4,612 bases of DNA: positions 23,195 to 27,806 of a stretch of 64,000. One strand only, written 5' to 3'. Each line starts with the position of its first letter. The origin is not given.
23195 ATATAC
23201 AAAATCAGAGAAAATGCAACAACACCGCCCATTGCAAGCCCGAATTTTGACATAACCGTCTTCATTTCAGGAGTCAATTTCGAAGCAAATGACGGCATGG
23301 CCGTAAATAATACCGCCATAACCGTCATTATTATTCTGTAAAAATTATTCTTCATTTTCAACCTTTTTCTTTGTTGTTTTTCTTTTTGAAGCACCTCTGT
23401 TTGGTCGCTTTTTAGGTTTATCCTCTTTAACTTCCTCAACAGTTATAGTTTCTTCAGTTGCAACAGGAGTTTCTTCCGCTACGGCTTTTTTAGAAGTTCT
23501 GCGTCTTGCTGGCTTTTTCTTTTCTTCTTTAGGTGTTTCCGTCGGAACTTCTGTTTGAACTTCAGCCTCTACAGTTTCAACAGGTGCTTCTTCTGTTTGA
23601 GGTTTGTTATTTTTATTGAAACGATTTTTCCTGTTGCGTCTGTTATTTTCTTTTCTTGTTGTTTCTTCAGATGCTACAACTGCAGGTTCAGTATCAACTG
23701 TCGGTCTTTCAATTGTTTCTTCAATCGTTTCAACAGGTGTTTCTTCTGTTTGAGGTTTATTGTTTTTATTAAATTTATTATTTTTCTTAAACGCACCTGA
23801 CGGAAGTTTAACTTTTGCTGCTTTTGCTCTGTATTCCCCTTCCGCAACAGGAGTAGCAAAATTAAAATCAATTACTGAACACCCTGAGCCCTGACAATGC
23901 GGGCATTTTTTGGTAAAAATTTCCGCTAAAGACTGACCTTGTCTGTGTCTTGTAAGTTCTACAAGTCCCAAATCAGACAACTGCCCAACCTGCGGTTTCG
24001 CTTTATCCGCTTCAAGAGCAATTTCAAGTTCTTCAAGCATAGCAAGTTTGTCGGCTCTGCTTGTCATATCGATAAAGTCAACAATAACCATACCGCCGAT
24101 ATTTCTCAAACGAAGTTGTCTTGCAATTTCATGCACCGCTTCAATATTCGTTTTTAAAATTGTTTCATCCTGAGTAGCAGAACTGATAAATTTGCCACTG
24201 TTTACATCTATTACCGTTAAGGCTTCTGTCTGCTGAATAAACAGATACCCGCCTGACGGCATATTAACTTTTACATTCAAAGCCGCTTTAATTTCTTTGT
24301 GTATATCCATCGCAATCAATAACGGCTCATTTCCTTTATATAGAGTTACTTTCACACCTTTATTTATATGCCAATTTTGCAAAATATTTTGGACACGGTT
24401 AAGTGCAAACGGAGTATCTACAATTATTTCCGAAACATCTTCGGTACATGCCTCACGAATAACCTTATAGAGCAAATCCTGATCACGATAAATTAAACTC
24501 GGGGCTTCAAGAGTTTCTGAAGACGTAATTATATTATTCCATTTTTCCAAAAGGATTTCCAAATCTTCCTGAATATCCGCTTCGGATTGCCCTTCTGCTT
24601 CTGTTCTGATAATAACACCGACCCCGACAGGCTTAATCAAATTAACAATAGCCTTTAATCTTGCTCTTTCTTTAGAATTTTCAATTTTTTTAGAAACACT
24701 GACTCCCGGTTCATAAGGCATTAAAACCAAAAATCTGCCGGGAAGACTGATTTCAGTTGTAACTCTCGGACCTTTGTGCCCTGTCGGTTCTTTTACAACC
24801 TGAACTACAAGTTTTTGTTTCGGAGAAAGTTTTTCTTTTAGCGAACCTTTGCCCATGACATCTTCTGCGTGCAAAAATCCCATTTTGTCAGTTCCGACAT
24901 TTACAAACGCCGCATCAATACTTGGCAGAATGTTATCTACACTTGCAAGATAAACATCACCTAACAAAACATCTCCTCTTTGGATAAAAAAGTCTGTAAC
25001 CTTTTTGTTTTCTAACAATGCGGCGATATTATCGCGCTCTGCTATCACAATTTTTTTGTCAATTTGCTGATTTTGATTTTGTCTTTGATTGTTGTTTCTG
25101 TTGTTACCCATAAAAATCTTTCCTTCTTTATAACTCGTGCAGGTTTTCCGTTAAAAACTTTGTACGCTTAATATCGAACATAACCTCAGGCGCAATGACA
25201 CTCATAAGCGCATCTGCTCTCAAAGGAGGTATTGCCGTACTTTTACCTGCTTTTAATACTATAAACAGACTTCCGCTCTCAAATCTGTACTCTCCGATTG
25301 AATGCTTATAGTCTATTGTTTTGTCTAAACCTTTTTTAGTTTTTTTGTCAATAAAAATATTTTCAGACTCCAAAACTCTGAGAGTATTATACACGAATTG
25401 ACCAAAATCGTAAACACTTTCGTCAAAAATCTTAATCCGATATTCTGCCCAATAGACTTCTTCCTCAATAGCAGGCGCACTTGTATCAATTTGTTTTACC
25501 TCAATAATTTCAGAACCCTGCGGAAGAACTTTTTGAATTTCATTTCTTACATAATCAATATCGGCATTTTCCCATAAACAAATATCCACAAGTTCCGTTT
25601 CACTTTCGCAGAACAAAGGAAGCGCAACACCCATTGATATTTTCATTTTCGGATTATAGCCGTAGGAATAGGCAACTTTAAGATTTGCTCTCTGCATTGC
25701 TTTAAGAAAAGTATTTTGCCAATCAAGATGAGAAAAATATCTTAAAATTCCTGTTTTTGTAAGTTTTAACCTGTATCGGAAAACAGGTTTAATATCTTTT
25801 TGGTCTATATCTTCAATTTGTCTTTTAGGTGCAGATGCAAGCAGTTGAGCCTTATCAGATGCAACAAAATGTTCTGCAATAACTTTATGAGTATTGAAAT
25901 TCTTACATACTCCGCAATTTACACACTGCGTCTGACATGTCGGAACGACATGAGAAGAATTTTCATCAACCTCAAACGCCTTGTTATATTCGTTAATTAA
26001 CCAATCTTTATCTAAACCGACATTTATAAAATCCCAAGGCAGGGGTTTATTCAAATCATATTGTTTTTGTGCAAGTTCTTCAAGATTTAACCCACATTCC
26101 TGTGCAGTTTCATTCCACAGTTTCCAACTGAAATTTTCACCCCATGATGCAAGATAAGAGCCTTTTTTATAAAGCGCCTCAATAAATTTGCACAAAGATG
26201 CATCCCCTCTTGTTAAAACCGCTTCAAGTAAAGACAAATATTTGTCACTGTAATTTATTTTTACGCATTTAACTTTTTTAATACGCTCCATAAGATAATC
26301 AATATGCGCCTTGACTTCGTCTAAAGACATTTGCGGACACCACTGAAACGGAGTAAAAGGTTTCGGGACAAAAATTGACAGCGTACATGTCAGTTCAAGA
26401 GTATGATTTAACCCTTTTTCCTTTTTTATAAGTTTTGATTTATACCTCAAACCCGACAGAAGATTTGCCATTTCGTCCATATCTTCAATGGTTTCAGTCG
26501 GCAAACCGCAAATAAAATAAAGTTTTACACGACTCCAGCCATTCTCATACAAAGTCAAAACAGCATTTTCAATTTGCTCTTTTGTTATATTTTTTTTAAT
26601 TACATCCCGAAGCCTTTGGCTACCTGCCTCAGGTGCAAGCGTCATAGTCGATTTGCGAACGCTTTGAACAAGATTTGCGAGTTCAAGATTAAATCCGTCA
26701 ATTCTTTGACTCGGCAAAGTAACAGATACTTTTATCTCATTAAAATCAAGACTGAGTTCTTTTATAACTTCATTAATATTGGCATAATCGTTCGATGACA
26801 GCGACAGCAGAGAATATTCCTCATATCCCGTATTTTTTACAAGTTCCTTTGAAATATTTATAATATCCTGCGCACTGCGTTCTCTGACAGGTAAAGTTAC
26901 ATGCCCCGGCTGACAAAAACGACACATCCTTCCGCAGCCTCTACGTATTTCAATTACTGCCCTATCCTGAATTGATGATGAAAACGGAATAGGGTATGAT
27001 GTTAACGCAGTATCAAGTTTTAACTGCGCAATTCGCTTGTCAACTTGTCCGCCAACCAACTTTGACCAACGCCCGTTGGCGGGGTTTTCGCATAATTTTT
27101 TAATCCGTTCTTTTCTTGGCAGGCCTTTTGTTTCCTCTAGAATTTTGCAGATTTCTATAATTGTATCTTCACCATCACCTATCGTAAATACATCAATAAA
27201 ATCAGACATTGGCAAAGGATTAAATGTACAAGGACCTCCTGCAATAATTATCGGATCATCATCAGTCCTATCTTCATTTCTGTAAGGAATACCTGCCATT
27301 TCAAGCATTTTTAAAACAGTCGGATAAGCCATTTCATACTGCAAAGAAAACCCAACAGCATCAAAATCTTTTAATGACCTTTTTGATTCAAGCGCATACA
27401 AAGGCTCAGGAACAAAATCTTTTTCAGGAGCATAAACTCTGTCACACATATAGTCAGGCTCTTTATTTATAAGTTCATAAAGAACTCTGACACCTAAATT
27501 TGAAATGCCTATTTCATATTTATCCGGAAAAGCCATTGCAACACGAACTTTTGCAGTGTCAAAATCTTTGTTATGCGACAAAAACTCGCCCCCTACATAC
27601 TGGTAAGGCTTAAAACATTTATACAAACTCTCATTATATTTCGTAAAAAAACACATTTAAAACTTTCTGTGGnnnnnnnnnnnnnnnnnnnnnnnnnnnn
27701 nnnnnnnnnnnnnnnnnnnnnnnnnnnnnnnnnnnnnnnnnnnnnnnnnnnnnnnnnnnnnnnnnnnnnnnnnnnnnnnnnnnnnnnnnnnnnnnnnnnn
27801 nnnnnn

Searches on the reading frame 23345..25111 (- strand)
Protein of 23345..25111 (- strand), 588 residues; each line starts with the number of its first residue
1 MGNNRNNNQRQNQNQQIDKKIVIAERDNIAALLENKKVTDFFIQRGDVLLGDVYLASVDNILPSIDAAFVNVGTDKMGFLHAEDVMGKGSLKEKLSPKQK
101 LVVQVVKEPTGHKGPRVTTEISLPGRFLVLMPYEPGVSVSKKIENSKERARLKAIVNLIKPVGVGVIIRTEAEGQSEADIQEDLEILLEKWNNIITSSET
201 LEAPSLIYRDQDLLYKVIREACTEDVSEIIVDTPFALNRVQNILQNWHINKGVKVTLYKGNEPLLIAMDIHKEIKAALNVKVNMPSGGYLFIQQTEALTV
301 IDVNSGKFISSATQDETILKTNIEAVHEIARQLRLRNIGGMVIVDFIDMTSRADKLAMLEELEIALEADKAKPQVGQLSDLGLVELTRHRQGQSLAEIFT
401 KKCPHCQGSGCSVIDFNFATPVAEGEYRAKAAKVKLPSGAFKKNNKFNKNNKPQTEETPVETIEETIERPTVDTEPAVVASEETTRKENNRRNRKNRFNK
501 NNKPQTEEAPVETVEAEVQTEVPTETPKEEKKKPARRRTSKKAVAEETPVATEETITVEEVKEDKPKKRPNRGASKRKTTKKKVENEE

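Call 71: search_protein_families(library=pfam, proteins=[window:23345-25111:-], max_evalue=0.00001)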
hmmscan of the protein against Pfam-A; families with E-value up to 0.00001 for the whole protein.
window:23345-25111:- (588 aa): 1 family
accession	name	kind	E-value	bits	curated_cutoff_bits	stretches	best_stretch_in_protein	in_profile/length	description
PF10150.14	RNase_E_G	-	4.1e-97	325.3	25.5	1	122-390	1-269/270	Ribonuclease E/G family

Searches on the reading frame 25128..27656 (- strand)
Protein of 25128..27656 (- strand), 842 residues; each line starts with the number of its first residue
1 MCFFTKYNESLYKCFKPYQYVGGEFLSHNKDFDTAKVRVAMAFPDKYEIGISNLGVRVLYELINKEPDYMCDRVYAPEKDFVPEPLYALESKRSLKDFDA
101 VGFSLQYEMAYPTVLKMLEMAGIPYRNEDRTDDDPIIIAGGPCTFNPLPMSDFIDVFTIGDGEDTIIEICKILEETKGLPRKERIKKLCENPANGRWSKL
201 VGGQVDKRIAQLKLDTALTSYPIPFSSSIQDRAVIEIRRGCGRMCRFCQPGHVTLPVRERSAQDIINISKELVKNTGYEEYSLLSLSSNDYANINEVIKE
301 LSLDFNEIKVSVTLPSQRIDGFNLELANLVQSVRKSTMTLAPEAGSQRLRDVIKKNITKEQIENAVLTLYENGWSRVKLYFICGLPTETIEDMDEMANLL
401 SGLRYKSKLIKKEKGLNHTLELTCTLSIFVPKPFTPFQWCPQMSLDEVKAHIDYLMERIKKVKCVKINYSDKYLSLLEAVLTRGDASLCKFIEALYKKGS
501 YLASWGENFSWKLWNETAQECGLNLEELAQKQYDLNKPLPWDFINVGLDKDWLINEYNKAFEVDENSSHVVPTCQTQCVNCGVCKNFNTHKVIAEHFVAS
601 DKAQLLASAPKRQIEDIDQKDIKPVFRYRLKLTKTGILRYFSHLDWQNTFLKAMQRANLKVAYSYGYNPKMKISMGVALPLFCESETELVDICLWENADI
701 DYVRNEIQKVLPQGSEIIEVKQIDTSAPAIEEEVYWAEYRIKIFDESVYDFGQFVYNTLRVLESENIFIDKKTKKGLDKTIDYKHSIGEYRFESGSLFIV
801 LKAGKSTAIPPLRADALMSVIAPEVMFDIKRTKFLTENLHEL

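Call 72: search_protein_families(library=pfam, proteins=[window:25128-27656:-], max_evalue=0.00001)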
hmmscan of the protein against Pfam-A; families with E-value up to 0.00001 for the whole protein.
window:25128-27656:- (842 aa): 3 families
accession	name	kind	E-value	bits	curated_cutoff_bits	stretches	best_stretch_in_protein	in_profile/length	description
PF19864.5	Radical_SAM_N2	-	1.3e-48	164.7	29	1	55-190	1-144/151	Radical SAM proteins, N-terminal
PF10105.14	DUF2344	-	2.4e-40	138.7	23.8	1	627-809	1-174/176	Uncharacterized protein conserved in bacteria (DUF2344)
PF04055.27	Radical_SAM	-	1.9e-20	74.1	29.5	1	236-400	2-166/166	Radical SAM superfamily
